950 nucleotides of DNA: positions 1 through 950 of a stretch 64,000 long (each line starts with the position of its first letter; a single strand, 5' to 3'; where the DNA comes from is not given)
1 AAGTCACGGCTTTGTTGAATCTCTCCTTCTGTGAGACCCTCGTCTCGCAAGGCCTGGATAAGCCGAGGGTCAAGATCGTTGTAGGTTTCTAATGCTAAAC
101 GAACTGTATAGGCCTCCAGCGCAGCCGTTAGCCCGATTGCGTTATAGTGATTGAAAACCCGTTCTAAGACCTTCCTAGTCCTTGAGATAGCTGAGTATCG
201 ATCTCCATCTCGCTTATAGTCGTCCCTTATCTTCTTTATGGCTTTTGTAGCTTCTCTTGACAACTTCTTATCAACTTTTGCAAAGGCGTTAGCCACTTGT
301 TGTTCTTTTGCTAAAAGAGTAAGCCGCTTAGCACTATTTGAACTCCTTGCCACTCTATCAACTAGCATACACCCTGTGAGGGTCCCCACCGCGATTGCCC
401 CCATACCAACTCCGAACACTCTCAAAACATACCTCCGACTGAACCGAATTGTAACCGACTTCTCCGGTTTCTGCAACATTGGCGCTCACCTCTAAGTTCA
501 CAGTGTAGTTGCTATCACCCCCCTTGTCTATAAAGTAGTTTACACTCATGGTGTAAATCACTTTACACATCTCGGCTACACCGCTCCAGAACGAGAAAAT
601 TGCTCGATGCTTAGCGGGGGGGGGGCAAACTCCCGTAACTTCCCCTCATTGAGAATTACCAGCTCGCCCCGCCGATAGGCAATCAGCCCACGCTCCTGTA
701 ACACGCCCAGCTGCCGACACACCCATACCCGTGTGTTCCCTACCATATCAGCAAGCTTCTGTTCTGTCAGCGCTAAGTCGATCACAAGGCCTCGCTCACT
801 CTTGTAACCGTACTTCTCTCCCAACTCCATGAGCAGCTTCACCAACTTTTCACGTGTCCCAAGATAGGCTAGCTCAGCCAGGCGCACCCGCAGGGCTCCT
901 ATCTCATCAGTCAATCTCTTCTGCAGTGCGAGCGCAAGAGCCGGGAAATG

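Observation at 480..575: CRP/NtcA-type palindrome at class-II position between a Crp-family regulator gene and a downstream membrane-protein gene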

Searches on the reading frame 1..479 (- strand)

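Call 5: search_protein_families(library=pfam, proteins=[window:1-479:-], max_evalue=0.01)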
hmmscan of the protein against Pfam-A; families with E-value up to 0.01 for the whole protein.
window:1-479:- (159 aa): 1 family
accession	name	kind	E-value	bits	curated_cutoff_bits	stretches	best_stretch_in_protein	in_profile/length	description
PF05461.16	ApoL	-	0.0045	16.9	25.9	1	18-102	119-203/298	Apolipoprotein L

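Call 39: find_homologous_proteins(query=window:2-479:-, max_evalue=0.00001)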
Query window:2-479:- (159 aa): 4 proteins with E <= 0.00001 among 113 candidates.
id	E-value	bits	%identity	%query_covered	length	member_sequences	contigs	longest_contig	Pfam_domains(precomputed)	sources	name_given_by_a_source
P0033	2.3e-76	272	100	84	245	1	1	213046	-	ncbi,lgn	-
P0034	5.5e-63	229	73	99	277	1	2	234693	-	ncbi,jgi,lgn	jgi:hypothetical protein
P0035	4.2e-47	178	72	77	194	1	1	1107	-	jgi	jgi:hypothetical protein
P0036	5.6e-46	174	58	100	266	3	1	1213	-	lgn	-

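Call 48: find_encoding_contigs(protein=P0034, flank=5000, max_places=2)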
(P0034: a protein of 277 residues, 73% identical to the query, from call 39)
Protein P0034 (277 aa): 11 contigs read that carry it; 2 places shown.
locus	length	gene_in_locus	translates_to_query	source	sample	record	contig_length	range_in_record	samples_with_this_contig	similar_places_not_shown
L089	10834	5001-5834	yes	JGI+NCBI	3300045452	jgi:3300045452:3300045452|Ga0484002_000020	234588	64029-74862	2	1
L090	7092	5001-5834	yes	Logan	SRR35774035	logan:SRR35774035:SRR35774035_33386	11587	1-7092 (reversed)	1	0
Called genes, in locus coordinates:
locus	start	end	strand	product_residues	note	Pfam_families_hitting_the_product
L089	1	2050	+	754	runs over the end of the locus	PF07244:POTRA (faint), PF08479:POTRA_2 (weak), PF01103:Omp85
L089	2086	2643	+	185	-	PF03938:OmpH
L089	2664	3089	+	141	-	PF22817:ApeP-like, PF07977:FabA, PF22818:ApeI-like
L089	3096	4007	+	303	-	PF07837:FTCD_N, PF02971:FTCD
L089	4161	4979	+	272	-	PF00027:cNMP_binding, PF13545:HTH_Crp_2, PF00325:Crp (weak)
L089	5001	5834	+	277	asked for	-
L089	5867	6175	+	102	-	-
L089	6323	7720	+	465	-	PF21377:MurD_N, PF21799:MurD-like_N, PF08245:Mur_ligase_M, PF02875:Mur_ligase_C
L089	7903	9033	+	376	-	PF01098:FTSW_RODA_SPOVE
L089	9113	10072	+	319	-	PF03033:Glyco_transf_28, PF04101:Glyco_tran_28_C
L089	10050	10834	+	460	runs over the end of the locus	PF01225:Mur_ligase, PF08245:Mur_ligase_M, PF02875:Mur_ligase_C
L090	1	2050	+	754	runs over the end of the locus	PF07244:POTRA (faint), PF08479:POTRA_2 (weak), PF01103:Omp85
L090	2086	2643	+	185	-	PF03938:OmpH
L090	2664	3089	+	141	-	PF22817:ApeP-like, PF07977:FabA, PF22818:ApeI-like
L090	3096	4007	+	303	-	PF07837:FTCD_N, PF02971:FTCD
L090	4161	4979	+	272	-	PF00027:cNMP_binding, PF13545:HTH_Crp_2, PF00325:Crp (weak)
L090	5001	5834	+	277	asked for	-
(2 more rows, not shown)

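Call 53: predict_structure(alignment_id=A3)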
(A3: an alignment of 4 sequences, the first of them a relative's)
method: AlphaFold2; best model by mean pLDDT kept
length: 277 residues; sequences in the alignment: 4
mean_pLDDT: 48.3   pTM: 0.36
mean pLDDT of the five models: 48.3, 47.4, 46.6, 46.0, 43.5
residues with pLDDT >= 90: 0; 70-90: 4; 50-70: 139; < 50: 134
segments of 3 or more residues with pLDDT < 50: 1-69, 117-136, 157-159, 161-176, 202-210, 241-247, 274-277
pLDDT, mean of each block of 10 residues (from residue 1): 26 28 24 24 26 33 47 58 61 59 61 52 40 44 53 53 44 46 59 61 41 63 69 63 48 59 63 47
secondary structure, 60 per line:
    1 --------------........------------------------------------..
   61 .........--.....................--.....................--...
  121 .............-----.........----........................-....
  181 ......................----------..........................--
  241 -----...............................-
elements in order: H15-22 H59-69 H72-92 H95-115 H118-133 H139-147 H152-175 H177-202 H213-238 H246-276

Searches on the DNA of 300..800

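Call 51: search_rna_families(source=window, start=300, end=800, threshold=evalue, max_evalue=1)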
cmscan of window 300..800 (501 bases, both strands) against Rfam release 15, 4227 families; matches with E-value up to 1: 0.
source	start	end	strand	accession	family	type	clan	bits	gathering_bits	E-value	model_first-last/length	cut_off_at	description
